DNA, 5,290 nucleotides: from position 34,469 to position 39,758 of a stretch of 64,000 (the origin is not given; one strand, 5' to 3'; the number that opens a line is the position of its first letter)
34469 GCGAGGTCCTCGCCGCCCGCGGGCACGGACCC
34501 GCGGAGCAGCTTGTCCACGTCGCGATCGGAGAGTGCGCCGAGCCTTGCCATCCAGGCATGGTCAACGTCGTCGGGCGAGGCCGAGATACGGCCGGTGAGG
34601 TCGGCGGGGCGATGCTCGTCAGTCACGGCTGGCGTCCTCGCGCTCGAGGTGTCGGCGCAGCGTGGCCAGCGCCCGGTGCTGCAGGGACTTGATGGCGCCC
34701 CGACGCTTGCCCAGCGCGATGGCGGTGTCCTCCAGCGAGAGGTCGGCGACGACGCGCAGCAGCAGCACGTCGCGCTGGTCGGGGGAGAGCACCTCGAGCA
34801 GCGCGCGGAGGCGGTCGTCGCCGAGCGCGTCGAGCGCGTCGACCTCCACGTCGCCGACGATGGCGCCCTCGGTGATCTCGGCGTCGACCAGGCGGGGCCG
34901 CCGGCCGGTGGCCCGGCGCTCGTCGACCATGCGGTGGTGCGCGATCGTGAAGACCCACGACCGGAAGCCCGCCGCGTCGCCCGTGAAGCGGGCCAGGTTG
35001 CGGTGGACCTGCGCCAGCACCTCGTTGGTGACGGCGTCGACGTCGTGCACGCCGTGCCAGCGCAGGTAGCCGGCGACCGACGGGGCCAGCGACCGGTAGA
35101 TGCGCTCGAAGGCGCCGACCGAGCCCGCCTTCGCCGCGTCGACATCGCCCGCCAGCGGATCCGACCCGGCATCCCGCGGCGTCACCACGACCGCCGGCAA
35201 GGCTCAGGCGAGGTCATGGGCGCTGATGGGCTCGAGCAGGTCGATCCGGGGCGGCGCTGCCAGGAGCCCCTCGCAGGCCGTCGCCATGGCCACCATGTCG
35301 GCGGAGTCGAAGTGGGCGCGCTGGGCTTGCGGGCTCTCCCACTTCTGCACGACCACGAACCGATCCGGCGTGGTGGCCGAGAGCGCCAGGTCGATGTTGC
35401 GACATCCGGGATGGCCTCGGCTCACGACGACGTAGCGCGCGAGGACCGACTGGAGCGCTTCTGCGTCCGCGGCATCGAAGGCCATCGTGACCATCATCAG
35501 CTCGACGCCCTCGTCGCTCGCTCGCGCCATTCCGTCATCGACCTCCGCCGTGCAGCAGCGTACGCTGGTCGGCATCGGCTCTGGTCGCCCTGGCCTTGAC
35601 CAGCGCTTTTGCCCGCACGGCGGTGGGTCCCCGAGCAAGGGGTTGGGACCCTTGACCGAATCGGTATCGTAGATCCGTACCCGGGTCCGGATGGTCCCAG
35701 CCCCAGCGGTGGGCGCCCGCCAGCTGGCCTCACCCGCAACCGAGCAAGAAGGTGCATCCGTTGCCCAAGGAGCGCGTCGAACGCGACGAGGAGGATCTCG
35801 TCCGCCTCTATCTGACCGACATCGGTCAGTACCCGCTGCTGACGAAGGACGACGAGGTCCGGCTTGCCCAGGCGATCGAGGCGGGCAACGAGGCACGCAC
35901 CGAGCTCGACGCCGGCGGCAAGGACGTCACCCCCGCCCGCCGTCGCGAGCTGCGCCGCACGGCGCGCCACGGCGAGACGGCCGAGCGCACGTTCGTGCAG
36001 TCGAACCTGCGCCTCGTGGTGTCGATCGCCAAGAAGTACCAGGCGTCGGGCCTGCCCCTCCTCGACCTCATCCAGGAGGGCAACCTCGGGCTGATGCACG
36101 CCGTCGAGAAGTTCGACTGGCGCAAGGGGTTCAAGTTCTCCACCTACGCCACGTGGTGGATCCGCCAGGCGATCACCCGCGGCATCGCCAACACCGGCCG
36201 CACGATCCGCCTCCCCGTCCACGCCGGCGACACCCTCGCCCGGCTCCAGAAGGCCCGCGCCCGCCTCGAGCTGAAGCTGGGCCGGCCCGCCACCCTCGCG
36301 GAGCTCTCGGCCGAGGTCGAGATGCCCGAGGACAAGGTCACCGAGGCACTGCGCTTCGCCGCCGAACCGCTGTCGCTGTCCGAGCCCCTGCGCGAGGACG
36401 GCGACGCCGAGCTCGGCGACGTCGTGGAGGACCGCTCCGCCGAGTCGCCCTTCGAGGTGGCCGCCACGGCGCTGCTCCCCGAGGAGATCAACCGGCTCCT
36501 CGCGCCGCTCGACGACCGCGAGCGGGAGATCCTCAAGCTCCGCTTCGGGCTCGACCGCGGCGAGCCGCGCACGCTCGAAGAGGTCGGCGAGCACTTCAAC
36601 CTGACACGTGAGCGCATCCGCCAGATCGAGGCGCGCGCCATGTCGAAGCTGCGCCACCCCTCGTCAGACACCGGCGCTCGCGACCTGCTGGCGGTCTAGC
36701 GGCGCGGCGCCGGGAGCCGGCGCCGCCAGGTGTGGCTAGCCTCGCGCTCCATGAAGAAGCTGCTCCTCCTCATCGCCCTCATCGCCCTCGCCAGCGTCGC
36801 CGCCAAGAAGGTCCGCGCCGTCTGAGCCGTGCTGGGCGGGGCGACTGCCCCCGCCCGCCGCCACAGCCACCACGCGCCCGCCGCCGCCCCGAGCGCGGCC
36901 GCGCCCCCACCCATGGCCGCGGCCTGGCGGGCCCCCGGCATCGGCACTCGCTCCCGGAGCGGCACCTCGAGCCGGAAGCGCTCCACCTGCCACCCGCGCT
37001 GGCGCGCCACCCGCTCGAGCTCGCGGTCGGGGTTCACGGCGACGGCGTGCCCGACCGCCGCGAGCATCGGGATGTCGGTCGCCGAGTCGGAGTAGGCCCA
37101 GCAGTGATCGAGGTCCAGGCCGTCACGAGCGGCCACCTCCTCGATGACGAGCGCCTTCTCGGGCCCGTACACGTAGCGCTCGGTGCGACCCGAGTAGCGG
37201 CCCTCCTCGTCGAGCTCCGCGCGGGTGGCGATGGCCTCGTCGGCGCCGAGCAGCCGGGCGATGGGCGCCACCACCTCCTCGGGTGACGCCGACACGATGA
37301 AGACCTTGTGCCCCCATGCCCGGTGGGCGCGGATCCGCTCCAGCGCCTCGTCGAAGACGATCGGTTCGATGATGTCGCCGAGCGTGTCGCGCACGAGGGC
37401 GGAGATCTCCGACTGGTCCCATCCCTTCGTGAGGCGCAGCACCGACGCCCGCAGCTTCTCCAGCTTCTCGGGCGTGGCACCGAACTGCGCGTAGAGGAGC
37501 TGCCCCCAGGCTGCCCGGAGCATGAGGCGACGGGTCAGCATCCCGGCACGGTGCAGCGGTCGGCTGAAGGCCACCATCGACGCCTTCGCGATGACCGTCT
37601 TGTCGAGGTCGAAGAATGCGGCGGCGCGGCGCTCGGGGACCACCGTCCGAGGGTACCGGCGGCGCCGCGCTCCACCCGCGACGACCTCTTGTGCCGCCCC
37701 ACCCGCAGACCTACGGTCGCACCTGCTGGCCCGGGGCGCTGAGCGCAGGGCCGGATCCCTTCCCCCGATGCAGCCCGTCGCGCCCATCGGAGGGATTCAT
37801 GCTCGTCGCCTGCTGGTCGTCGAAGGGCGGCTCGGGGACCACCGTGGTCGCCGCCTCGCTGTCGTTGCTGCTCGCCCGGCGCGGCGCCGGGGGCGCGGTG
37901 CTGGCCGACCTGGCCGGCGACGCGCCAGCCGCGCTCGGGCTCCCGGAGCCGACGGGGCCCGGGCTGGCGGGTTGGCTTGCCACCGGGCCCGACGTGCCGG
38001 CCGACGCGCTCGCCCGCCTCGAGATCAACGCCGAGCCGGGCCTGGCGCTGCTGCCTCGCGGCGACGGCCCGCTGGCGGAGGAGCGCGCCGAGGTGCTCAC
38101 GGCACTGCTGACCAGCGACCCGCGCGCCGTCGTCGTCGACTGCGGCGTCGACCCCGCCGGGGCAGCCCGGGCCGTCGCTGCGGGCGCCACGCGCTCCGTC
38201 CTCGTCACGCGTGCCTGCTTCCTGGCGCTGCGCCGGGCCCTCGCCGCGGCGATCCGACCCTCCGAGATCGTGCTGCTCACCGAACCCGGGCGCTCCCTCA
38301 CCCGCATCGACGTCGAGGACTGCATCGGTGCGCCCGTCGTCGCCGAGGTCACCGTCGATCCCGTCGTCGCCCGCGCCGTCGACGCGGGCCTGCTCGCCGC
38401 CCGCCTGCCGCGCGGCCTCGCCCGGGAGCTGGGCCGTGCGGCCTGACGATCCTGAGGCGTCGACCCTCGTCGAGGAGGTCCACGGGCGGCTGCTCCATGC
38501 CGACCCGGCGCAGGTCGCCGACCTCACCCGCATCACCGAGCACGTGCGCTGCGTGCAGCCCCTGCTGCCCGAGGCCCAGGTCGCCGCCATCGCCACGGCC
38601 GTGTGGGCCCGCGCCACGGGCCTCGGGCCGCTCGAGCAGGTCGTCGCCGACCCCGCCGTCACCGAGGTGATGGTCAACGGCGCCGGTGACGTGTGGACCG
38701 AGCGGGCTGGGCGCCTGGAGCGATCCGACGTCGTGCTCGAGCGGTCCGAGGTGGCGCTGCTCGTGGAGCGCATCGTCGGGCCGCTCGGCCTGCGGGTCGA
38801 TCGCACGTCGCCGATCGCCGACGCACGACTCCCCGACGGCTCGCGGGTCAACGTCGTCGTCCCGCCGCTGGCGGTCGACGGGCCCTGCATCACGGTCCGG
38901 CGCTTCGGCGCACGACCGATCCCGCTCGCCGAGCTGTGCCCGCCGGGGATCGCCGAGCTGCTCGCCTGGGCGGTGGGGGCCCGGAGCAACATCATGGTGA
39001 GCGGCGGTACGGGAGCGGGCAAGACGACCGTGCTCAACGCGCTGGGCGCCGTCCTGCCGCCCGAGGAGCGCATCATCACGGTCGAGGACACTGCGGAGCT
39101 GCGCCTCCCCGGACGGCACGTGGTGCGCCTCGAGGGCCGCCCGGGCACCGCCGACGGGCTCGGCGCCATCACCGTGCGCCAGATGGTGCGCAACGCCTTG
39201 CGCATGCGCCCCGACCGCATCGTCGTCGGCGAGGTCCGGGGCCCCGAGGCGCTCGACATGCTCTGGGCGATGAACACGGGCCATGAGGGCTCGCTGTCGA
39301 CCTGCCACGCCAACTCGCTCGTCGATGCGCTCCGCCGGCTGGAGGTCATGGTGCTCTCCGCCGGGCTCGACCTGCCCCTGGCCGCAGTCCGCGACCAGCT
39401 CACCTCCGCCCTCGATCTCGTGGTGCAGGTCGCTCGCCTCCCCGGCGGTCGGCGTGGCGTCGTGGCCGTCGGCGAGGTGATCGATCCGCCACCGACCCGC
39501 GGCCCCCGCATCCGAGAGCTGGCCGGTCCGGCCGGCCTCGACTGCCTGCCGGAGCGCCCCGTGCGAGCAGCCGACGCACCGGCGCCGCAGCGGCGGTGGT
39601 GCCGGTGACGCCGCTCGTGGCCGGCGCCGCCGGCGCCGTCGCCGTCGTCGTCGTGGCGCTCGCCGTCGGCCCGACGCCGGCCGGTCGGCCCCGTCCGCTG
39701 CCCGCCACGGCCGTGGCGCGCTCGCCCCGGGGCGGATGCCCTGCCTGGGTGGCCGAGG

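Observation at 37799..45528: Tad/Flp pilus operon followed on the same strand by an LPXTG protein, sortase and FN3 module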

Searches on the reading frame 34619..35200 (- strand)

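Call 64: search_protein_families(library=pfam, proteins=[window:34619-35200:-], max_evalue=0.001)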
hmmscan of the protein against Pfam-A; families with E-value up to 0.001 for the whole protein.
window:34619-35200:- (193 aa): 3 families
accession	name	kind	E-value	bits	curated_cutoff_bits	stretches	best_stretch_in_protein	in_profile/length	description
PF08281.18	Sigma70_r4_2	-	3.4e-11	43.1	25.7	1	129-181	2-54/54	Sigma-70, region 4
PF04545.22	Sigma70_r4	-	1.6e-10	40.8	24.1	1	134-182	1-49/50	Sigma-70, region 4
PF04542.20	Sigma70_r2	-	1.3e-06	28.6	24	1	35-100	2-70/71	Sigma-70 region 2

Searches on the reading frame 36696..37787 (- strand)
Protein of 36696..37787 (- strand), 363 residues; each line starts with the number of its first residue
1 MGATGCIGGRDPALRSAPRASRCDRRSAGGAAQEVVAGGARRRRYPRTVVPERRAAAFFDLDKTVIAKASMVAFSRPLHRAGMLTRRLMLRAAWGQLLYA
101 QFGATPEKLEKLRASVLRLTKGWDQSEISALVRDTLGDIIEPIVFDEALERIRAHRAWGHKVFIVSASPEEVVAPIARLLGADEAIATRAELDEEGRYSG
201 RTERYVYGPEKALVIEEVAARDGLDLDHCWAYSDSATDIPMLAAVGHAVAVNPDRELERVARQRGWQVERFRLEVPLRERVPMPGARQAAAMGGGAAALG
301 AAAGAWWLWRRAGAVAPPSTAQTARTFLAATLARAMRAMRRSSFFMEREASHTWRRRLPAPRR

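Call 3: search_protein_families(library=pfam, proteins=[window:36696-37787:-], max_evalue=0.01)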
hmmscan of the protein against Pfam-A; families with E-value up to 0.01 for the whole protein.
window:36696-37787:- (363 aa): 3 families
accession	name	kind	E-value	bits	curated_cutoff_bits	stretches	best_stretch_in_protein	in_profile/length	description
PF12710.13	HAD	-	2.2e-32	113.4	27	1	57-242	1-188/189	haloacid dehalogenase-like hydrolase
PF00702.32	Hydrolase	-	1.3e-09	39.1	26.4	1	110-246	48-191/191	haloacid dehalogenase-like hydrolase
PF08282.18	Hydrolase_3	-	0.00051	20.3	20.9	1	210-252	187-229/255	haloacid dehalogenase-like hydrolase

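Call 4: search_protein_families(library=ncbifam, proteins=[window:36696-37787:-], max_evalue=0.01)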
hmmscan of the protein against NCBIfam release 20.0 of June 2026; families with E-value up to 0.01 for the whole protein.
window:36696-37787:- (363 aa): 10 families
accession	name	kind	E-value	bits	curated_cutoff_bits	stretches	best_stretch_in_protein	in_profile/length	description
TIGR01490.1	HAD-SF-IB-hyp1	subfamily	2e-53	181.6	98.3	1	56-256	1-201/202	HAD-IB family hydrolase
NF052360.1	HolPasePseu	equivalog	1.2e-31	110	280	1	57-268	4-214/218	histidinol-phosphatase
NF052359.1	HolPaseNeis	equivalog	1e-28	100.5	400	1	57-271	4-220/221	histidinol-phosphatase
TIGR01488.1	HAD-SF-IB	subfamily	5.8e-25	88.3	45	1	56-245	1-177/177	HAD-IB family phosphatase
TIGR00338.1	serB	equivalog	4.9e-09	36.1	144.15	1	145-261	87-203/219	phosphoserine phosphatase SerB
TIGR01491.1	HAD-SF-IB-PSPlk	hypoth_equivalog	1.2e-07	31.7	151.9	1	123-263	60-200/201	phosphoserine phosphatase-like hydrolase, archaeal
TIGR00099.1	Cof-subfamily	subfamily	8.5e-05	22.3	137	0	210-252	188-230/256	Cof-type HAD-IIB family hydrolase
NF002245.0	PRK01158.1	equivalog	0.00046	19.6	198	0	210-258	157-206/233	phosphoglycolate phosphatase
NF006088.0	PRK08238.1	equivalog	0.0032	16.2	351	0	147-271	77-185/482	UbiA family prenyltransferase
NF045966.1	YcsE_rel_Pase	equivalog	0.0035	16.9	220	1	210-264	191-246/265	YcsE-related riboflavin metabolism phosphatase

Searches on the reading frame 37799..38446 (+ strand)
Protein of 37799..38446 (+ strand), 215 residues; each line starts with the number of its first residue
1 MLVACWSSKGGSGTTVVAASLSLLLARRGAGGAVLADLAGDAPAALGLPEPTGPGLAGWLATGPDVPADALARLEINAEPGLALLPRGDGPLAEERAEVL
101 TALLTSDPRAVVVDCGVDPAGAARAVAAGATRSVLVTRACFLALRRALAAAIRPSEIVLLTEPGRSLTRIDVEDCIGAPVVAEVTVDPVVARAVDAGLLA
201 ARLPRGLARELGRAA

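Call 3: search_protein_families(library=pfam, proteins=[window:37799-38446:+], max_evalue=0.01)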
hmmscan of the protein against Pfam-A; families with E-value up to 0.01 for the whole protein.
window:37799-38446:+ (215 aa): 1 family
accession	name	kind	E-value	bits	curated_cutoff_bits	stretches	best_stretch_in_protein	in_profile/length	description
PF10609.15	ParA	-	0.0096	15.8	27.1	0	3-41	6-45/246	NUBPL iron-transfer P-loop NTPase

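Call 4: search_protein_families(library=ncbifam, proteins=[window:37799-38446:+], max_evalue=0.01)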
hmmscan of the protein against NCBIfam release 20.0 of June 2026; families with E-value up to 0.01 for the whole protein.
window:37799-38446:+ (215 aa): 2 families
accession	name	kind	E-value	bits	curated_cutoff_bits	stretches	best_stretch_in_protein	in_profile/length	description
TIGR03371.1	cellulose_yhjQ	equivalog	3.5e-05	23.4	157.85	1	3-134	4-141/246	cellulose biosynthesis protein BcsQ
NF041136.1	MrpORP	equivalog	0.0056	16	450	0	5-47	10-54/365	iron-sulfur cluster carrier protein MrpORP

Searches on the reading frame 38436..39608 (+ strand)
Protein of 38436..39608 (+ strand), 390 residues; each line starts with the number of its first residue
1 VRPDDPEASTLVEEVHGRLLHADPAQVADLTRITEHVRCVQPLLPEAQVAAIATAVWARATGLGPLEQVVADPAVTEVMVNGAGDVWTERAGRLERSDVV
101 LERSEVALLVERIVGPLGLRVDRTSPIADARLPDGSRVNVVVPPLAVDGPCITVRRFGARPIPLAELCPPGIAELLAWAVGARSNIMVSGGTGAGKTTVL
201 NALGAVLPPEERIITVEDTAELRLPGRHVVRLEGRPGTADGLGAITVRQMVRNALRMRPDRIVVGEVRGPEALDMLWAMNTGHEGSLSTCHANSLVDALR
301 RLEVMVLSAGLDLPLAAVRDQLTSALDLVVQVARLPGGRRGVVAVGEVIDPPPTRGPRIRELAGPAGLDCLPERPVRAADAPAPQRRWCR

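Call 3: search_protein_families(library=pfam, proteins=[window:38436-39608:+], max_evalue=0.01)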
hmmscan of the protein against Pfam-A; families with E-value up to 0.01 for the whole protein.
window:38436-39608:+ (390 aa): 4 families
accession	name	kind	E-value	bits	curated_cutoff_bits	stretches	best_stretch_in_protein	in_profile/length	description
PF00437.27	T2SSE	-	1.7e-56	191.9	24.9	1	61-332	3-277/370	Type II/IV secretion system protein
PF13555.12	AAA_29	-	0.00016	21.8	27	1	180-212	19-51/61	P-loop containing region of AAA domain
PF00005.33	ABC_tran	-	0.0039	18.2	25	1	180-219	8-47/137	ABC transporter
PF13191.12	AAA_16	-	0.0048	17.8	32.6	0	183-302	24-123/167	AAA ATPase domain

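Call 4: search_protein_families(library=ncbifam, proteins=[window:38436-39608:+], max_evalue=0.01)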
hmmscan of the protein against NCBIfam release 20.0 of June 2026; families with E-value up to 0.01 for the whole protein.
window:38436-39608:+ (390 aa): 20 families
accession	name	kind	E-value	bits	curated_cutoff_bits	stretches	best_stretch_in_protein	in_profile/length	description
TIGR03819.1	heli_sec_ATPase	hypoth_equivalog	2.8e-88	296.4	373.15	1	13-346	3-339/340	TadA family conjugal transfer-associated ATPase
TIGR02788.1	VirB11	equivalog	7.5e-62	209.1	249.95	2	172-340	133-302/308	P-type DNA transfer ATPase VirB11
TIGR02782.1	TrbB_P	equivalog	1.1e-56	192.3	304.55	1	68-340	16-286/303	P-type conjugative transfer ATPase TrbB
NF010475.0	PRK13900.1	equivalog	4.1e-54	183.9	389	2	172-344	149-321/333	type IV secretion system ATPase VirB11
NF010469.0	PRK13894.1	subfamily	4.9e-49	167.4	508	1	65-340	26-300/320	conjugal transfer ATPase TrbB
NF058587.1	archaellum_moto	equivalog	5.1e-45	154.2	550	1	9-302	93-393/527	archaellum flagellar ATPase motor FlaI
NF010407.0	PRK13833.1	subfamily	1.1e-42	146.6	499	1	70-340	26-293/323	conjugal transfer protein TrbB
NF010425.0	PRK13851.1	equivalog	6.9e-38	130.4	461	2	174-332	153-312/344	type IV secretion system protein VirB11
NF053672.1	bindosome_BasE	exception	2.6e-31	108.9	1000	1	92-305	173-391/512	bindosome assembly system ATPase subunit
NF041000.1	ATPase_ComGA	equivalog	5.5e-14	51.8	300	1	185-308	130-248/267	competence type IV pilus ATPase ComGA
TIGR02533.1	type_II_gspE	equivalog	1.6e-13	50.2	630.25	1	186-305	246-359/486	type II secretion system ATPase GspE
NF007755.0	PRK10436.1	equivalog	3.1e-13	49.2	617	1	184-308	220-338/465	type II secretion system protein GspE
TIGR01420.1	pilT_fam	subfamily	5.3e-13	48.9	319.1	1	183-331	122-264/343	PilT/PilU family type 4a pilus ATPase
TIGR02538.1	type_IV_pilB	equivalog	1e-12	47.5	675.65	1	186-305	319-432/564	type IV-A pilus assembly ATPase PilB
TIGR02525.1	plasmid_TraJ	equivalog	3.1e-10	39.6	368.3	1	187-308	153-275/372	plasmid transfer ATPase TraJ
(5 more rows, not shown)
